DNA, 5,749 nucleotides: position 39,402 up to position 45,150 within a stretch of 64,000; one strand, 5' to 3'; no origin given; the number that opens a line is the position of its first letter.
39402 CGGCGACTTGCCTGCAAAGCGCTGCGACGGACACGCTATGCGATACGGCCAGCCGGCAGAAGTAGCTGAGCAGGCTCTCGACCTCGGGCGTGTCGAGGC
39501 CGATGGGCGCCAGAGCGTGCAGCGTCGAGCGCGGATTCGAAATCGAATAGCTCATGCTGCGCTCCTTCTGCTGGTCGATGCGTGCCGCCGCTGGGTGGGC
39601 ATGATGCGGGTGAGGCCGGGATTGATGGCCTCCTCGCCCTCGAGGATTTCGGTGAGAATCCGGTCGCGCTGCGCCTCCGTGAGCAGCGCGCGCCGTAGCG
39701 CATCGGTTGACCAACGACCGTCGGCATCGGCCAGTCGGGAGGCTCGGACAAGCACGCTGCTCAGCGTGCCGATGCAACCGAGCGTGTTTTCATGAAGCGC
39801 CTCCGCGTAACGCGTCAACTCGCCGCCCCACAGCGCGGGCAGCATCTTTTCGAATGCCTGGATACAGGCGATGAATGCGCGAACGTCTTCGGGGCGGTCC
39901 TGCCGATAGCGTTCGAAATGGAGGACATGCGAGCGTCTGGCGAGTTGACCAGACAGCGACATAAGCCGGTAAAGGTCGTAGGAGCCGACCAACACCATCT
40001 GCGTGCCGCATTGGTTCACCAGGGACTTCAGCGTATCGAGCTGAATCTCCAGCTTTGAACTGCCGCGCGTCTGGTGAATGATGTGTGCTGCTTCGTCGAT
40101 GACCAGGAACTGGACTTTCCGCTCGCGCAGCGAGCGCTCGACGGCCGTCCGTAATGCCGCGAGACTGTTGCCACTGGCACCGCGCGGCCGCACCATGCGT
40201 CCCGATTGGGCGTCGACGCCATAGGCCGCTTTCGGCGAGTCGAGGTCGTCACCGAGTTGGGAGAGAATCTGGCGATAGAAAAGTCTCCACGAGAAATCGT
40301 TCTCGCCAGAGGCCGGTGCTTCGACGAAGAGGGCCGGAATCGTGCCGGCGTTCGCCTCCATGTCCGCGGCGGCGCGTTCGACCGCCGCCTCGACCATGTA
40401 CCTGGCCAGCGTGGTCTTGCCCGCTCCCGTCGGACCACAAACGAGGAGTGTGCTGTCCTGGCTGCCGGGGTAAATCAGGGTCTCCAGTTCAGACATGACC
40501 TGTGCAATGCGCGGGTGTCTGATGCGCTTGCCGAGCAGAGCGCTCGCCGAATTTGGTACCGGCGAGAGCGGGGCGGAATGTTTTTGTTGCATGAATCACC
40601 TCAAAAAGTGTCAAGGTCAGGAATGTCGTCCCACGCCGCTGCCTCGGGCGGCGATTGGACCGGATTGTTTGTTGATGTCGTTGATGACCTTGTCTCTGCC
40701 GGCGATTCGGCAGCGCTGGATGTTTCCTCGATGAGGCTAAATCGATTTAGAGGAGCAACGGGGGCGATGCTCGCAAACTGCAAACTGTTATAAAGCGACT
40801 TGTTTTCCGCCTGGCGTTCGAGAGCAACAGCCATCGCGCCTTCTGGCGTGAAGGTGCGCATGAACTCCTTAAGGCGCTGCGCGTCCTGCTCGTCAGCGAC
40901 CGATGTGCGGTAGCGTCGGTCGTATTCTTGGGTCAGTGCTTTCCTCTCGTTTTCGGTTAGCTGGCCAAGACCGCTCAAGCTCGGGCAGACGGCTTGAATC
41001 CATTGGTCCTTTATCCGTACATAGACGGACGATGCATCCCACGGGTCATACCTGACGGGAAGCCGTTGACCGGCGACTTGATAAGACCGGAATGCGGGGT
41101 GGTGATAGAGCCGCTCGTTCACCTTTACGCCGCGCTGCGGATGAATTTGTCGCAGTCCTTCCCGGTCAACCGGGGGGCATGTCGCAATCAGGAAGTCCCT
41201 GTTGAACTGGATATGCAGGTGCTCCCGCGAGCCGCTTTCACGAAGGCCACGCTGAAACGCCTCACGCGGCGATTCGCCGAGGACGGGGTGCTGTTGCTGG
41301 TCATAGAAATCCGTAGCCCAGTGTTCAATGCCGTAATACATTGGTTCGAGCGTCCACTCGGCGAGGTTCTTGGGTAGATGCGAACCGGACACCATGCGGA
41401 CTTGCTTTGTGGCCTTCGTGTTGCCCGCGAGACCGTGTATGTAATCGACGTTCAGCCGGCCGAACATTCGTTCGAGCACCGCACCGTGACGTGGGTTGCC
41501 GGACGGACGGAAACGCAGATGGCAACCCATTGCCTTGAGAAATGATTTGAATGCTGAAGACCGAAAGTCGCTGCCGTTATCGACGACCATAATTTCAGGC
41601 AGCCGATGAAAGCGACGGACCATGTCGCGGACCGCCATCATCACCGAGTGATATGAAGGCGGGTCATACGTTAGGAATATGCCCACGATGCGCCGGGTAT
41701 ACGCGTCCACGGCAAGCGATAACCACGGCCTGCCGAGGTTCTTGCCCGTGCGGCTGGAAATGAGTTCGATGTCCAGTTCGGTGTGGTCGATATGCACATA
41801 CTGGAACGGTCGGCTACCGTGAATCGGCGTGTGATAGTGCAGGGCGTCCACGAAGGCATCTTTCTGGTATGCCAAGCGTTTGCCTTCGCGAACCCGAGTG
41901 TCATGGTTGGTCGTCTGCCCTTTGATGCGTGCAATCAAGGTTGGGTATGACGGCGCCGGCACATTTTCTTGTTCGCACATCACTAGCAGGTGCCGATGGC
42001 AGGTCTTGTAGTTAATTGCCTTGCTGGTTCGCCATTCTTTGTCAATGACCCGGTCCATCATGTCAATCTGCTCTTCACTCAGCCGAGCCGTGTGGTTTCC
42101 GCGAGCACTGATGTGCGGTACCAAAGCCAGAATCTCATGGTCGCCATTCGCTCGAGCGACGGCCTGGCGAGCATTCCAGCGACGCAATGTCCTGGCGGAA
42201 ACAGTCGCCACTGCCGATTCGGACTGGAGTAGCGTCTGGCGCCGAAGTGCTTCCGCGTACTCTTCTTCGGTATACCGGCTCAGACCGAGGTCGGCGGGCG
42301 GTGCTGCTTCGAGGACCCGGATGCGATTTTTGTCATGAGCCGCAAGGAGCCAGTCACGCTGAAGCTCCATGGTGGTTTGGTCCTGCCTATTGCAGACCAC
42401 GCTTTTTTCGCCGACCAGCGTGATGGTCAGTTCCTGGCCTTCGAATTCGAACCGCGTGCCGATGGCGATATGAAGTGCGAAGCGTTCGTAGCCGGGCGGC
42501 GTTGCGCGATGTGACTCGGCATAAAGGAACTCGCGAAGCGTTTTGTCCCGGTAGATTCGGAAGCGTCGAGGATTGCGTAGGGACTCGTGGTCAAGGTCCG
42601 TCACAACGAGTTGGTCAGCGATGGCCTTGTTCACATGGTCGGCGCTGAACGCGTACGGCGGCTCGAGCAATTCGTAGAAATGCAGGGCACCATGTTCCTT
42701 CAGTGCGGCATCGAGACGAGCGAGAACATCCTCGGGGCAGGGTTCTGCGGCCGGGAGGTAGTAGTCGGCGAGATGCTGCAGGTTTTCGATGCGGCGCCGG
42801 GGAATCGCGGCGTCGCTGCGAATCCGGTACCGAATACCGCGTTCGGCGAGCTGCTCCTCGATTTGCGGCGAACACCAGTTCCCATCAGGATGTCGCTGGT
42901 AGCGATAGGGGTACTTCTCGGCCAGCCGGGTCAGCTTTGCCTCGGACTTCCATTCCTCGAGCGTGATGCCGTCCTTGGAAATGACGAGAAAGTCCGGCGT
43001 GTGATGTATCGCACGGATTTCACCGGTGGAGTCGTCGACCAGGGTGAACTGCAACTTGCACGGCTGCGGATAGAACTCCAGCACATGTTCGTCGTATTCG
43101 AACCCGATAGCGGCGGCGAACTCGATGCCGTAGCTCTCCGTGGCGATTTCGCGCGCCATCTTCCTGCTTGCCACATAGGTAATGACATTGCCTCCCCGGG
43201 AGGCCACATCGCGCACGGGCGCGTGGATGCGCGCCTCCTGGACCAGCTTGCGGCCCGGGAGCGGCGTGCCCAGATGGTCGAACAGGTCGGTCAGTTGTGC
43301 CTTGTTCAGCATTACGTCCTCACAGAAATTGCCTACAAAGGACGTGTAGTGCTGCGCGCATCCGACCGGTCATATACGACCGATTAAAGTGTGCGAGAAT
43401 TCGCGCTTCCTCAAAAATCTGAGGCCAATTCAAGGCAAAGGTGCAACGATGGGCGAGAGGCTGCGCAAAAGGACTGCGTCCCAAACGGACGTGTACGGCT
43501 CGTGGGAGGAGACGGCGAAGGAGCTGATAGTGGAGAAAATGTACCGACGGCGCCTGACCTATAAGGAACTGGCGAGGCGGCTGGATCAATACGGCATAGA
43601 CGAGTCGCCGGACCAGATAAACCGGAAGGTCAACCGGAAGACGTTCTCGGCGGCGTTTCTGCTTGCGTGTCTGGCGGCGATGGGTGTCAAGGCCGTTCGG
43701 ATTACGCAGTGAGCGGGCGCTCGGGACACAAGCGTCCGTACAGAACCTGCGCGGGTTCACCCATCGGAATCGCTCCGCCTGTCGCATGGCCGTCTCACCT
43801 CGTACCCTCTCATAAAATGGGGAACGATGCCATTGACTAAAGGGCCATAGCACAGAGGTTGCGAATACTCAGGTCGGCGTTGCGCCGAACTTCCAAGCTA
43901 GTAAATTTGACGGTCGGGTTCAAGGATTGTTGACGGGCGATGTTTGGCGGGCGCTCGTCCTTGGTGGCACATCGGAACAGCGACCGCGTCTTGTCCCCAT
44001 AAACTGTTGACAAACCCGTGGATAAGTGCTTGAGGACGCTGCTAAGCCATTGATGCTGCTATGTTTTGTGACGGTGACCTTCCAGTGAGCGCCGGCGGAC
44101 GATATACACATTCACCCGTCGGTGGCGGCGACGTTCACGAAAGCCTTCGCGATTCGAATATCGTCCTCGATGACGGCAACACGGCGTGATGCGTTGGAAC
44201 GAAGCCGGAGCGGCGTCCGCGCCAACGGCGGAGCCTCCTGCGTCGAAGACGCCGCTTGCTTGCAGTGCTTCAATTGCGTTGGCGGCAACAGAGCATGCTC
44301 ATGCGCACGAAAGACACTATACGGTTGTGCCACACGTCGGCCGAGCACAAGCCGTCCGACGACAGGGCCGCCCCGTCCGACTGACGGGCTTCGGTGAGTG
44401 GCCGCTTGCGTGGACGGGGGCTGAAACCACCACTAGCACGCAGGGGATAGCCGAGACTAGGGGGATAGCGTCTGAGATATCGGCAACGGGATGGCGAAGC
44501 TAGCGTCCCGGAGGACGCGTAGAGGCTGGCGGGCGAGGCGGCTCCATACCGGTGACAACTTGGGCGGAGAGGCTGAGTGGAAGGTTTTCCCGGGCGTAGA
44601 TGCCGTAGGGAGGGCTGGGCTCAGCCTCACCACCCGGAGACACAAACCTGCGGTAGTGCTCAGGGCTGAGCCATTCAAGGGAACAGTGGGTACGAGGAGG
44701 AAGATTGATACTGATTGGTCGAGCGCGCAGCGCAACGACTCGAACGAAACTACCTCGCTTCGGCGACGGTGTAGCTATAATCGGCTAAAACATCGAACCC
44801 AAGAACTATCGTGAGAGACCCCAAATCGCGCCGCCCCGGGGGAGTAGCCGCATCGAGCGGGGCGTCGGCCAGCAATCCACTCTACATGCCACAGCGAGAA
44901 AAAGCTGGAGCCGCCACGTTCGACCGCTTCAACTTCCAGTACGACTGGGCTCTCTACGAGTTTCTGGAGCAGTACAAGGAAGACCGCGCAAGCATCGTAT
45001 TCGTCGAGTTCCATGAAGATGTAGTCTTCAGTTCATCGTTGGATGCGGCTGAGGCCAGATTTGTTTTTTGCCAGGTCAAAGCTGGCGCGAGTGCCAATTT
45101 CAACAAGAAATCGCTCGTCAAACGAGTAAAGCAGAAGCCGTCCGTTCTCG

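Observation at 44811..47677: Cap4-nuclease + SMC/Rad50-like ATPase pair (Lamassu/ABC-3C-like) with a CPLCG at the coiled-coil apex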

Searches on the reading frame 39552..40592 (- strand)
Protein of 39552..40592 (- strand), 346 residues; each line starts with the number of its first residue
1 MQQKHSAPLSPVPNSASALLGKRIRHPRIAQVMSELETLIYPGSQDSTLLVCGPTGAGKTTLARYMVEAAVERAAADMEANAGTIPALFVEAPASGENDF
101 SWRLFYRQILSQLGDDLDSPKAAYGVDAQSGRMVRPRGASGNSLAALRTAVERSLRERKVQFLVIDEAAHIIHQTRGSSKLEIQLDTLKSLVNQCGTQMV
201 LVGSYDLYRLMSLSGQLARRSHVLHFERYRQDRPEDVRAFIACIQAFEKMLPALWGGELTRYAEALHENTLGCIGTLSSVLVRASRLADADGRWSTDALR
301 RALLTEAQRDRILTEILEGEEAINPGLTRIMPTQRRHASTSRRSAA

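Call 3: search_protein_families(library=pfam, proteins=[window:39552-40592:-], max_evalue=0.01)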
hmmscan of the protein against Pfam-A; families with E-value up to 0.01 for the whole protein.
window:39552-40592:- (346 aa): 15 families
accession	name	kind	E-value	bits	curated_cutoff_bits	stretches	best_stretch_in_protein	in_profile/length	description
PF13401.12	AAA_22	-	2e-23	83.6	27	1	45-211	4-130/130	AAA domain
PF05621.17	TniB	-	5.5e-19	68.8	22.4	2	142-229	102-187/189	Bacterial TniB protein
PF13191.12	AAA_16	-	1.2e-07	32.9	32.6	1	35-169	11-142/167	AAA ATPase domain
PF13481.12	AAA_25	-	4.5e-06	26.9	27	1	45-202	32-187/195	AAA domain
PF13671.12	AAA_33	-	0.00013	22.7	27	1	50-168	3-97/143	AAA domain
PF06745.19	ATPase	-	0.00026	20.9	26.6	0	124-203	84-162/231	KaiC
PF00270.35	DEAD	-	0.00043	20.5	26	0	45-71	13-39/167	DEAD/DEAH box helicase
PF00158.32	Sigma54_activat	-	0.00045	20.4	20.2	1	30-92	9-68/168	Sigma-54 interaction domain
PF24883.2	NPHP3_N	-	0.00065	20.4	24.8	1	44-166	20-131/164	Nephrocystin 3, N-terminal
PF00004.35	AAA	-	0.0013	19.6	21.2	1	49-194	1-91/131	ATPase family associated with various cellular activities (AAA)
PF02367.23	TsaE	-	0.0013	19.1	26.6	0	44-70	19-45/128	Threonylcarbamoyl adenosine biosynthesis protein TsaE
PF13604.12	AAA_30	-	0.0028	17.8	27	0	44-73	16-45/191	AAA domain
PF13173.12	AAA_14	-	0.005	17.3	27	0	48-71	4-27/129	AAA domain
PF20720.3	nSTAND3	-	0.005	17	27.2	0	45-73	16-44/155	Novel STAND NTPase 3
PF13238.12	AAA_18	-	0.0086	17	29.4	0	50-70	2-22/128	AAA domain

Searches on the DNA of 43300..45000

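Call 44: search_rna_families(source=window, start=43300, end=45000, threshold=evalue, max_evalue=1, show_alignments=1)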
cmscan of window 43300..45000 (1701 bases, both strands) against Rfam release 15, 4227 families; matches with E-value up to 1: 1.
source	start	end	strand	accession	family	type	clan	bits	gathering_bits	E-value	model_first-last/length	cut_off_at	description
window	44403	44534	+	RF02932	Betaproteobacteria-1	Gene; sRNA;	-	69.3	49.4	3e-12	1-120/120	no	Betaproteobacteria-1 RNA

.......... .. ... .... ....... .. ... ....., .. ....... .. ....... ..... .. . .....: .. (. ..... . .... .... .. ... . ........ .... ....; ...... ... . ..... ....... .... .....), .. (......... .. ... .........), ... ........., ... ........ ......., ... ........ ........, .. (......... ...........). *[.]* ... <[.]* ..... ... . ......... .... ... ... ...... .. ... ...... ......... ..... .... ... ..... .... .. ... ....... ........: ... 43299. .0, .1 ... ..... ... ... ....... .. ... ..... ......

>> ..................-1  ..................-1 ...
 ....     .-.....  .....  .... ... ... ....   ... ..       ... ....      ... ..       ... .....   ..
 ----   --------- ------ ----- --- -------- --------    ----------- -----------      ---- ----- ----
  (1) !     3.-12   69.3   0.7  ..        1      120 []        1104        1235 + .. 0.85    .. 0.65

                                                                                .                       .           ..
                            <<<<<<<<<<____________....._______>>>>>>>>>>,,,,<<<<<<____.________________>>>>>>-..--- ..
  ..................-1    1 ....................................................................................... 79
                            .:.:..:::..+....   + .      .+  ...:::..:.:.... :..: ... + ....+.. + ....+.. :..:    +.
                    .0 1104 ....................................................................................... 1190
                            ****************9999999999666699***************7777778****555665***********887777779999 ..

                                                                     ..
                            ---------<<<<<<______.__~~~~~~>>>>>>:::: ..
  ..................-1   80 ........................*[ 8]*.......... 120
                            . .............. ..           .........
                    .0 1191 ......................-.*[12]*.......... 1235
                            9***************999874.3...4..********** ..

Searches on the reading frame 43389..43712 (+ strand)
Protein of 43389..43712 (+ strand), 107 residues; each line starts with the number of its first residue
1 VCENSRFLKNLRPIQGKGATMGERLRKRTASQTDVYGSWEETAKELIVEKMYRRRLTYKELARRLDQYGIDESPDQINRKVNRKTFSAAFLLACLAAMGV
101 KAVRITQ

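Call 3: search_protein_families(library=pfam, proteins=[window:43389-43712:+], max_evalue=0.01)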
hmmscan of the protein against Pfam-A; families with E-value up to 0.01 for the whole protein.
window:43389-43712:+ (107 aa): 2 families
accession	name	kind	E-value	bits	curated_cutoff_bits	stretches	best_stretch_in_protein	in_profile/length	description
PF20075.5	DUF6471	-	2.6e-27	94.9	26.8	1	39-102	1-64/65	Domain of unknown function (DUF6471)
PF13837.12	Myb_DNA-bind_4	-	0.0029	18.4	27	1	39-82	16-60/89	Myb/SANT-like DNA-binding domain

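Call 11: search_protein_families(library=ncbifam, proteins=[window:43389-43712:+], max_evalue=0.01)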
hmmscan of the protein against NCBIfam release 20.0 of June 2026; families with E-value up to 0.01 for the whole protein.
window:43389-43712:+ (107 aa): 0 families

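Call 52: search_protein_families(library=padloc, proteins=[window:43389-43712:+], max_evalue=1)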
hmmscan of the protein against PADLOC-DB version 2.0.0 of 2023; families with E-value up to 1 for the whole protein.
window:43389-43712:+ (107 aa): 0 families
